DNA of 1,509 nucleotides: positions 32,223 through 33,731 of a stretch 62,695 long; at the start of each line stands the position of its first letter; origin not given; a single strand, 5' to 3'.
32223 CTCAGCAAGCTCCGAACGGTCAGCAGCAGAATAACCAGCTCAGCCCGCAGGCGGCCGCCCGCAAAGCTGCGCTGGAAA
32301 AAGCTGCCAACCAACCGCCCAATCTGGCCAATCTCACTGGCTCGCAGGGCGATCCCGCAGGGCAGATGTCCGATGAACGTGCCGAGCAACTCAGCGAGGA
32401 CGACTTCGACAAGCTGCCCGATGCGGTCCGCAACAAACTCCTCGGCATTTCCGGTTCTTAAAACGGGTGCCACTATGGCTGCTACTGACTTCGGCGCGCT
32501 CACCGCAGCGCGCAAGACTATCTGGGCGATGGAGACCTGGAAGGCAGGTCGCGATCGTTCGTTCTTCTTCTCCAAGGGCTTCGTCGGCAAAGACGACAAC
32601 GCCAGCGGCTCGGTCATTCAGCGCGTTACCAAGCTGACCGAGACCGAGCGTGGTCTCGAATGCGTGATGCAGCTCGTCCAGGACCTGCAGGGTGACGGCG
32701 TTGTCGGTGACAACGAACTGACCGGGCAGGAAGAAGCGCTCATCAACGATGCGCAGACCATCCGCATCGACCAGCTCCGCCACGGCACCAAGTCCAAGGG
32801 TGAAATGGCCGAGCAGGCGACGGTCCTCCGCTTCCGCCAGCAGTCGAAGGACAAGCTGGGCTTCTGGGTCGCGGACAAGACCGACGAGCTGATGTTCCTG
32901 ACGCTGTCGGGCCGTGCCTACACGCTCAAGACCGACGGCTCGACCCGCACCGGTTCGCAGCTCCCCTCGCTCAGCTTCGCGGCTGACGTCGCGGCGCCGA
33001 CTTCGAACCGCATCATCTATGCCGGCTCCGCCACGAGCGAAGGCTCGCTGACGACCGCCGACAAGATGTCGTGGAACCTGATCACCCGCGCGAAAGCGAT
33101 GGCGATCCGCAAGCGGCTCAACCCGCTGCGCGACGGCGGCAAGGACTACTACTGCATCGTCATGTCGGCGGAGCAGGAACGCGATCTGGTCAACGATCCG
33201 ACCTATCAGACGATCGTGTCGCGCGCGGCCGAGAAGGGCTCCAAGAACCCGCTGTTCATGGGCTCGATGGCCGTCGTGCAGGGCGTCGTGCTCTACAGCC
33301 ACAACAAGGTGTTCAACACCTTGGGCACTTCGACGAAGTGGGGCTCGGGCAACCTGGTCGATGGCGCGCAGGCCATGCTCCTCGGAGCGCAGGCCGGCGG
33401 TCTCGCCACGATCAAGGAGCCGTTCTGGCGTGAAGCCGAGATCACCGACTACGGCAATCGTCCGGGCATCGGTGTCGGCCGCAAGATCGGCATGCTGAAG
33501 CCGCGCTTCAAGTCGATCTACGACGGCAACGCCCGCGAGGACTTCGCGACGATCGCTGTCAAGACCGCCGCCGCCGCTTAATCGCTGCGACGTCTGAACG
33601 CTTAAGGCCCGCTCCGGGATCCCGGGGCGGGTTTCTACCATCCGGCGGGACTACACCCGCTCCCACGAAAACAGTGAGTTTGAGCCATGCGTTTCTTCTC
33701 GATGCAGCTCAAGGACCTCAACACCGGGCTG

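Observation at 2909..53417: The 12-bp palindrome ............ occurs seven times, mostly just upstream of gene starts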

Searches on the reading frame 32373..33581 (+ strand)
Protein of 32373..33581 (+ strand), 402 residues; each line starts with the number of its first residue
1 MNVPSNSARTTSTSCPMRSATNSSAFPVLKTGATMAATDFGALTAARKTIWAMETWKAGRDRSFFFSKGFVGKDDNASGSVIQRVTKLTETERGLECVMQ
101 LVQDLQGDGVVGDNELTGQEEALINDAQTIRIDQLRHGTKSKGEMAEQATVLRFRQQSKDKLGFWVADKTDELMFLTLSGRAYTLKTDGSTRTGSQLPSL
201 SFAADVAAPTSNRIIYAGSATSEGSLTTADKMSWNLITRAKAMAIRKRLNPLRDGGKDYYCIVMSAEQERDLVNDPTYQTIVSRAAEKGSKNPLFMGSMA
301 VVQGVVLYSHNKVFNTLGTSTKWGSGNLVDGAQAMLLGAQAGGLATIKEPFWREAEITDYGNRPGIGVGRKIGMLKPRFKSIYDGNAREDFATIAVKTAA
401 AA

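Call 10: search_protein_families(library=phrogs, proteins=[window:32373-33581:+], max_evalue=0.001)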
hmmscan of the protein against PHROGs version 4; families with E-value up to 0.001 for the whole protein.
window:32373-33581:+ (402 aa): 2 families
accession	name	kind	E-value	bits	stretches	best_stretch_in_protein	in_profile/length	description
phrog_334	-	head and packaging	4.7e-78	263.9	1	35-401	1-380/381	major head protein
phrog_13784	-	unknown function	7.8e-08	33.6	1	75-182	50-156/177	-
